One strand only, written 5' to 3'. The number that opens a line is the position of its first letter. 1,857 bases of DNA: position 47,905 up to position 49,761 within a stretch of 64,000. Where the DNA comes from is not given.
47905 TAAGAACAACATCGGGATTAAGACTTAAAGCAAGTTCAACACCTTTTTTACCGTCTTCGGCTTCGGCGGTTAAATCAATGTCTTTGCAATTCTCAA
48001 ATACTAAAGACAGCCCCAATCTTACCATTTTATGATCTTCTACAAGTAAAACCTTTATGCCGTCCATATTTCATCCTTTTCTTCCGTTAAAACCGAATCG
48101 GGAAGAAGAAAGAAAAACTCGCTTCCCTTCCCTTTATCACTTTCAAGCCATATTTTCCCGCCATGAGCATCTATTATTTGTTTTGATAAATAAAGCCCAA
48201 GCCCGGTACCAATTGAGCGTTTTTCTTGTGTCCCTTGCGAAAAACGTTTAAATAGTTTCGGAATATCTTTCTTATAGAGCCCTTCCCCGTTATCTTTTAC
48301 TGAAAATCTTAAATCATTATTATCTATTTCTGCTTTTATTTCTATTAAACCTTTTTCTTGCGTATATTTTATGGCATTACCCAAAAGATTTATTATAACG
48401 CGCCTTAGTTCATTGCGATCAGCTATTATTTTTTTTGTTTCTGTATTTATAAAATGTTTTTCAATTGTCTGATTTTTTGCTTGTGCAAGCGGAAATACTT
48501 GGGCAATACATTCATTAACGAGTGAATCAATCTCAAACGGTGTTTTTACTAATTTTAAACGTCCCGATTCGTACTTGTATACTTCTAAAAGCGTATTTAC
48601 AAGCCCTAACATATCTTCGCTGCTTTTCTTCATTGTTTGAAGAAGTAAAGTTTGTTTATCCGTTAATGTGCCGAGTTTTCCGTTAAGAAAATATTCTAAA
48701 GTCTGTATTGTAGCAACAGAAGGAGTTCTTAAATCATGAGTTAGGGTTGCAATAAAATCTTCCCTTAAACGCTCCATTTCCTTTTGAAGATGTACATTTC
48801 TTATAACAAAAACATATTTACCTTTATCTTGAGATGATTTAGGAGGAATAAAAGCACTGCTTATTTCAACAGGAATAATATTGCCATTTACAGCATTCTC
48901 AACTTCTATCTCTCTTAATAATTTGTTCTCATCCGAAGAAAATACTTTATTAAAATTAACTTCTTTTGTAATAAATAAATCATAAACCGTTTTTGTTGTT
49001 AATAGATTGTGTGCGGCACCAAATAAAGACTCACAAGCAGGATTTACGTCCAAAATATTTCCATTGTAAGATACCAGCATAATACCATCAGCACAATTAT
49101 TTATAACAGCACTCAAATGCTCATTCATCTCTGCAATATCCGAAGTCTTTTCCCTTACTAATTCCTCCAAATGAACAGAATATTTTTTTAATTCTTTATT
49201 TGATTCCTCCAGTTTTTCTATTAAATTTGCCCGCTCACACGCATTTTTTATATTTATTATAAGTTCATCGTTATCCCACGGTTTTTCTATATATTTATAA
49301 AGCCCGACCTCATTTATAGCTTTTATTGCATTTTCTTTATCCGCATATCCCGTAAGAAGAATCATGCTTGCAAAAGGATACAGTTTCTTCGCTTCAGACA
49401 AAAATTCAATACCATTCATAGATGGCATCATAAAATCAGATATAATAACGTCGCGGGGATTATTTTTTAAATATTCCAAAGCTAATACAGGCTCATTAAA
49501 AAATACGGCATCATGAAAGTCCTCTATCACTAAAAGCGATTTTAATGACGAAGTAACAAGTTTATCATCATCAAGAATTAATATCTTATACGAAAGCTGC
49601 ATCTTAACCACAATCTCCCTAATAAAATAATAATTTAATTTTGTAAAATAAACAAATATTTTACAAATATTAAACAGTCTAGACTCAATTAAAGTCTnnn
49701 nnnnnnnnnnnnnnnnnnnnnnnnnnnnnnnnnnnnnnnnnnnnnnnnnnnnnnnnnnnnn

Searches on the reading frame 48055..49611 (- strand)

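Call 63: search_protein_families(library=pfam, proteins=[window:48055-49611:-], max_evalue=0.00001)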
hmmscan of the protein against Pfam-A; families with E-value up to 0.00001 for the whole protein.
window:48055-49611:- (518 aa): 5 families
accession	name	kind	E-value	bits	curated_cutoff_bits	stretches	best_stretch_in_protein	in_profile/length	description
PF02518.31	HATPase_c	-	3.3e-29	102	26.4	1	398-505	2-109/111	Histidine kinase-, DNA gyrase B-, and HSP90-like ATPase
PF00072.30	Response_reg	-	9.3e-21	74.5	30.2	1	10-121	1-110/111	Response regulator receiver domain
PF00512.31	HisKA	-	1.7e-08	34.8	26.9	1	283-350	2-66/66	His Kinase A (phospho-acceptor) domain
PF00989.32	PAS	-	7.1e-07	29.7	22.6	1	164-249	1-90/113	PAS fold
PF13188.13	PAS_8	-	9e-07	29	21.8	1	165-203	2-38/65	PAS domain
